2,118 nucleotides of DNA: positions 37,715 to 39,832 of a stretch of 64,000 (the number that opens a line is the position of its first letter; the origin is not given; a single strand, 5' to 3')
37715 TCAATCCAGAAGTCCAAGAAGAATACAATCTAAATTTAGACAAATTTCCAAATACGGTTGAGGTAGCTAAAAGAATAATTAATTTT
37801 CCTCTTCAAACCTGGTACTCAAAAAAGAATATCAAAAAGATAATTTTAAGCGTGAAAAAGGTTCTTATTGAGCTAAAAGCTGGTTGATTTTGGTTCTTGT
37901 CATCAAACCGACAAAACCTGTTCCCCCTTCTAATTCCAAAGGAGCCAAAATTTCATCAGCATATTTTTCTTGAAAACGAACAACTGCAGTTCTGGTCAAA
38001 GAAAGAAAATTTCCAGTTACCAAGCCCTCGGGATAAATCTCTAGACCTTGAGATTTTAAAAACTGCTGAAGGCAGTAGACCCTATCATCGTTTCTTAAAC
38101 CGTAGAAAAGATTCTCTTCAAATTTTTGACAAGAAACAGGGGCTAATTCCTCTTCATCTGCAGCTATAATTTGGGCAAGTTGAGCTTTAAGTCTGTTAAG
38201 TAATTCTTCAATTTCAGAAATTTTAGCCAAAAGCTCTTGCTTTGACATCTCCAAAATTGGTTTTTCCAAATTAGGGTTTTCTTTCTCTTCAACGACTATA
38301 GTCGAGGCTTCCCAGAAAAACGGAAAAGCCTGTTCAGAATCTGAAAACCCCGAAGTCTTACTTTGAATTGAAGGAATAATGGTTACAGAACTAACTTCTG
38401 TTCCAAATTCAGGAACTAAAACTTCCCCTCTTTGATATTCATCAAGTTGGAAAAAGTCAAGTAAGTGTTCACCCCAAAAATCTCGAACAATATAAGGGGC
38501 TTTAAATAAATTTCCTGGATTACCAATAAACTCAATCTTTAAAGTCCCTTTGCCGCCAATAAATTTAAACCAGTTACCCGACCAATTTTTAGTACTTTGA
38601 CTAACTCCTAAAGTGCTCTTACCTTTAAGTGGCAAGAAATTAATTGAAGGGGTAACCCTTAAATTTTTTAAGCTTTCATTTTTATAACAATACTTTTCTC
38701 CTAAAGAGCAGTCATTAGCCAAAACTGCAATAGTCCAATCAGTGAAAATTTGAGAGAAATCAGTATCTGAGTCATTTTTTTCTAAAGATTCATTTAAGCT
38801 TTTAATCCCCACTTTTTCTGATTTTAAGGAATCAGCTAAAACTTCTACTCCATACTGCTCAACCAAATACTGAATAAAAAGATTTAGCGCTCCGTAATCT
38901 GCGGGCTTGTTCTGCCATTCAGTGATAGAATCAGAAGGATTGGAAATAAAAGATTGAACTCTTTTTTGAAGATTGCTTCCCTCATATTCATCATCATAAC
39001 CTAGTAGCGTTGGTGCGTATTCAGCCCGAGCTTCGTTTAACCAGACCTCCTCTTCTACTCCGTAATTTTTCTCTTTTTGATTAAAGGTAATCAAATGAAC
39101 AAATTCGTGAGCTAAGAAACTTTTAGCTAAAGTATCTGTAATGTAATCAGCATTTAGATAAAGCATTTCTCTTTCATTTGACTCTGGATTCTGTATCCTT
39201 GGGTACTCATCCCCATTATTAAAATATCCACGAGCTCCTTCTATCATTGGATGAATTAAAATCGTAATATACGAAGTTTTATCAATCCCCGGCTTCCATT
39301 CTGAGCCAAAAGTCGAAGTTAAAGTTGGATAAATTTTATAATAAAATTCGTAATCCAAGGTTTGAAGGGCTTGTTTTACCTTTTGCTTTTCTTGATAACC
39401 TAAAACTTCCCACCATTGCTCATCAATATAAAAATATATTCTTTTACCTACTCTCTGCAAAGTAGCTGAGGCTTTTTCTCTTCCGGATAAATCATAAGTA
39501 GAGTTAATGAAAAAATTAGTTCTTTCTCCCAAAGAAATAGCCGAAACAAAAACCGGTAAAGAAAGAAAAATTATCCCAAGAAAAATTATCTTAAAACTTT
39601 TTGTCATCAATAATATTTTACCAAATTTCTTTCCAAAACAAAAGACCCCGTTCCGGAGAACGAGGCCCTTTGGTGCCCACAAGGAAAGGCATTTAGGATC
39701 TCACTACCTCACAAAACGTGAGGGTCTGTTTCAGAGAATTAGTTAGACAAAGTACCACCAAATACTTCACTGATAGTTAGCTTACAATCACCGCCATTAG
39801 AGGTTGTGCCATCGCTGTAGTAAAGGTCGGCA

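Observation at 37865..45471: ECF sigma / anti-sigma / DeoR-type regulator upstream of two envelope proteins that share a coiled-coil + PG-binding anchoring cassette at opposite termini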

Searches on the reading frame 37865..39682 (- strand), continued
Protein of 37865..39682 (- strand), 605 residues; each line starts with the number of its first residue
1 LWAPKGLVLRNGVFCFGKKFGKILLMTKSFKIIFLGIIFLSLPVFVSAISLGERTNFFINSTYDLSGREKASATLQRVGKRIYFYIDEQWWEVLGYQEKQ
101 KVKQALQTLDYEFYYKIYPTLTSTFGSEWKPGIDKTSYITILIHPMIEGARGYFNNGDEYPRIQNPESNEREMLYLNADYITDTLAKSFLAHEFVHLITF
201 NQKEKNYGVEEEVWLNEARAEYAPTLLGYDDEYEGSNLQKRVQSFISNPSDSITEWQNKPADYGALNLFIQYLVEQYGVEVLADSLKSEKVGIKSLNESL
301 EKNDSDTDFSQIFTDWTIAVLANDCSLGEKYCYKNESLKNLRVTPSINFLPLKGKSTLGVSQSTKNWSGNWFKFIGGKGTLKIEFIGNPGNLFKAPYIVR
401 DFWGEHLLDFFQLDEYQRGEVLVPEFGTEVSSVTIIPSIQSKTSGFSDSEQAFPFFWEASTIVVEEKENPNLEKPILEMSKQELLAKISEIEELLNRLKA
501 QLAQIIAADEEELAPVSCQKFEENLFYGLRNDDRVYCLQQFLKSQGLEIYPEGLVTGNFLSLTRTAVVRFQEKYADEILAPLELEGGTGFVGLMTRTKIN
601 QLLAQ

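Call 39: fold_search(model_id=the predicted structure, library=pdb)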
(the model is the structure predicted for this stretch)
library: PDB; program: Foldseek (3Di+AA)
matches with E <= 10: 1630; with E <= 0.001: 47
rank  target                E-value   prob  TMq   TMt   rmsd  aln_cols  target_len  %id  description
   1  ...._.                1.7e-15  1.00  0.44  0.69   6.6       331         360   20  Crystal structure of Lugdulysin, a Staphylococcus lugdunensis M30 zinc metallopeptidase (released 2022-07-13)
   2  7bb9                  3.7e-14  1.00  0.43  0.62   3.3       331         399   20  Crystal structure of Lugdulysin E242Q Y315F mutant (released 2022-07-13)
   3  8u5b_B                3.1e-05  1.00  0.15  0.52   5.1       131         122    8  Cryo-EM structure of human claudin-4 complex with Clostridium perfringens enterotoxin C-terminal domain and sFab COP-1 (released 2023-09-27)
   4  9qws_A                3.6e-05  0.63  0.11  0.07  27.6       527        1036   10  Cryo-EM structure of the human UBR4/KCMF1/CALM1 complex (C-term dimer interface focused refinement) (released 2025-09-03)
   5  8u5d_B                6.7e-05  1.00  0.15  0.52   5.0       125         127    9  Crystal Structure of C-terminal domain of Clostridium perfringens Enterotoxin in Space Group P 41 21 2 (released 2023-12-20)
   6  6ov2_B                8.3e-05  1.00  0.15  0.51   5.6       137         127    9  Crystal structure of human claudin-9 in complex with Clostridium perfringens entertoxin C-terminal domain in closed fo (released 2019-09-04)
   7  7pug_A                9.8e-05  0.77  0.12  0.09  20.9       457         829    7  GH115 alpha-1,2-glucuronidase in complex with xylopentaose (released 2022-01-19)
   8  8u5e_A                1.0e-04  1.00  0.15  0.53   5.0       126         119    8  Crystal Structure of C-terminal domain of Clostridium perfringens Enterotoxin in Space Group P 21 21 21 (released 2023-12-20)
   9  7pxq                  1.2e-04  0.75  0.12  0.09  21.2       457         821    8  GH115 alpha-1,2-glucuronidase D303A (released 2022-01-19)
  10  5b2g_D                1.3e-04  1.00  0.15  0.54   4.8       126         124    9  Crystal structure of human claudin-4 in complex with C-terminal fragment of Clostridium perfringens enterotoxin (released 2016-10-05)
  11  2quo                  1.3e-04  1.00  0.15  0.55   4.8       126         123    9  Crystal Structure of C terminal fragment of Clostridium perfringens enterotoxin (released 2007-10-30)
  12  5c97_A                1.3e-04  1.00  0.29  0.21   8.4       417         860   13  Insulin regulated aminopeptidase (released 2015-08-26)
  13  9ues_B                1.4e-04  1.00  0.14  0.19   4.0       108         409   14  Crystal structure of an inactive TKSP mutant in complex with the TKS propeptide (released 2026-02-18)
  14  7kp4_B                1.5e-04  1.00  0.15  0.50   5.2       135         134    9  Crystal structure of human claudin-4 in complex with Clostridium perfringens enterotoxin C-terminal domain (released 2020-12-09)
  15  8u5e_D                1.6e-04  1.00  0.15  0.51   5.0       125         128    9  Crystal Structure of C-terminal domain of Clostridium perfringens Enterotoxin in Space Group P 21 21 21 (released 2023-12-20)
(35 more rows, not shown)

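Call 72: search_solved_structures(query=A1, max_evalue=10, show_alignments=3)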
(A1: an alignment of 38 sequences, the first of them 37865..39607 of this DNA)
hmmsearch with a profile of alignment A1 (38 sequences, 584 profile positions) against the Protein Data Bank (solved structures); distinct sequences matched with E-value up to 10: 5.
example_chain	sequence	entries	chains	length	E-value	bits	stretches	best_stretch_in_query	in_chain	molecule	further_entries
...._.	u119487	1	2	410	5.7e-13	51.3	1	40-297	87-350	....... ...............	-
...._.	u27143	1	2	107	0.93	11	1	445-489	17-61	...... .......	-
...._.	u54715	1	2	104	1.3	10.5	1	445-491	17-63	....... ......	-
5xua_A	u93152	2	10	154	1.3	10.4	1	418-493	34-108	Methyl-accepting chemotaxis sensory transducer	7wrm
2pms_C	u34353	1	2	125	8.9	7.7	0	457-492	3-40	PNEUMOCOCCAL SURFACE PROTEIN A (PSPA)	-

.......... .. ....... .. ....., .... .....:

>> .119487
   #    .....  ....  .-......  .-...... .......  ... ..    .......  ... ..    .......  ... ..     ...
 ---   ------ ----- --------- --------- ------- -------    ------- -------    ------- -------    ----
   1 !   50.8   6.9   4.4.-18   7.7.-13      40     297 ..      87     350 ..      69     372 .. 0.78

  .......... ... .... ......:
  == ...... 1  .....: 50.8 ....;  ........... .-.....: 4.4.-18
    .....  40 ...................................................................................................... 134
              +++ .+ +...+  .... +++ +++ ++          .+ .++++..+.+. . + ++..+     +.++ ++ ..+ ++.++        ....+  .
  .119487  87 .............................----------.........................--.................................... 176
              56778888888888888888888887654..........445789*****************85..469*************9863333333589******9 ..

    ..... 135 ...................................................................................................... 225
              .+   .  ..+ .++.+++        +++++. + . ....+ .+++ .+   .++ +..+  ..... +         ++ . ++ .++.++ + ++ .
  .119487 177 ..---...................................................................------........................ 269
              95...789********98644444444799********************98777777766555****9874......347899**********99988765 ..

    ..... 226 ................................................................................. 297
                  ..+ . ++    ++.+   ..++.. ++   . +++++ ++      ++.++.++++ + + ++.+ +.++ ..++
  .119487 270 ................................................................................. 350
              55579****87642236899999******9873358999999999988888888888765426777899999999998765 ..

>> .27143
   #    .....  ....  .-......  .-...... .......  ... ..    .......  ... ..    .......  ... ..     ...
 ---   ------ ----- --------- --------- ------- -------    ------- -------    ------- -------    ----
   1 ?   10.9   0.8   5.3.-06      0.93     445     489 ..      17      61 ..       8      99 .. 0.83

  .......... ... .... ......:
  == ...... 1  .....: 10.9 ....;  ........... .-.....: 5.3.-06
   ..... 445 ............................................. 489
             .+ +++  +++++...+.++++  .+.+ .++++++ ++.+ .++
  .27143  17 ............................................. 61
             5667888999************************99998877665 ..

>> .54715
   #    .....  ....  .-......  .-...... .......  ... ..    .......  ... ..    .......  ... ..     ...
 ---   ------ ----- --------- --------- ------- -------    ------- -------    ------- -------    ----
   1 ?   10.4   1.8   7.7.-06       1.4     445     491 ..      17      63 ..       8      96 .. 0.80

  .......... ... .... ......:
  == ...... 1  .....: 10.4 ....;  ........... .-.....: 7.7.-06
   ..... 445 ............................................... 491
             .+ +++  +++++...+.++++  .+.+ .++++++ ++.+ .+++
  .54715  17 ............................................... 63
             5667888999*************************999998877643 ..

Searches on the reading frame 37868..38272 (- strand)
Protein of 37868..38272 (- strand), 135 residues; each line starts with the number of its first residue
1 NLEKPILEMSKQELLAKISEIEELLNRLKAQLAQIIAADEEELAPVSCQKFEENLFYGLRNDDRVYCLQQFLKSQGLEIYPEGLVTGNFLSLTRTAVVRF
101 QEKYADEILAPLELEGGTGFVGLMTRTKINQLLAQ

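Call 68: search_protein_families(library=pfam, proteins=[window:37868-38272:-], max_evalue=10)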
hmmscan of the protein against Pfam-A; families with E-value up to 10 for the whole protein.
window:37868-38272:- (135 aa): 8 families
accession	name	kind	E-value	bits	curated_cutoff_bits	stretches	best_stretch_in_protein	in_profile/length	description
PF01471.23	PG_binding_1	-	0.00012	22.7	23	1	62-104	2-41/57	Putative peptidoglycan binding domain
PF05308.16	Mito_fiss_reg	-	0.00019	22.2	26.3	1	10-44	114-148/244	Mitochondrial fission regulator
PF14282.11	FlxA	-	0.0083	16.7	26.3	1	8-42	41-75/101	FlxA-like protein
PF10294.15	Methyltransf_16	-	0.026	14.7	21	1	65-129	7-68/174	Lysine methyltransferase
PF14992.11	TMCO5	-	0.061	13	32.2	1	7-42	15-50/280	TMCO5 family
PF00831.28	Ribosomal_L29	-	0.089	13.2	24.5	1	7-33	4-30/57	Ribosomal L29 protein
PF02006.22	PPS_PS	-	0.12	12.4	26.4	1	35-113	18-96/176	Phosphopantothenate/pantothenate synthetase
PF02955.21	GSH-S_ATP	-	0.15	12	23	1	87-126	14-53/175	Prokaryotic glutathione synthetase, ATP-grasp domain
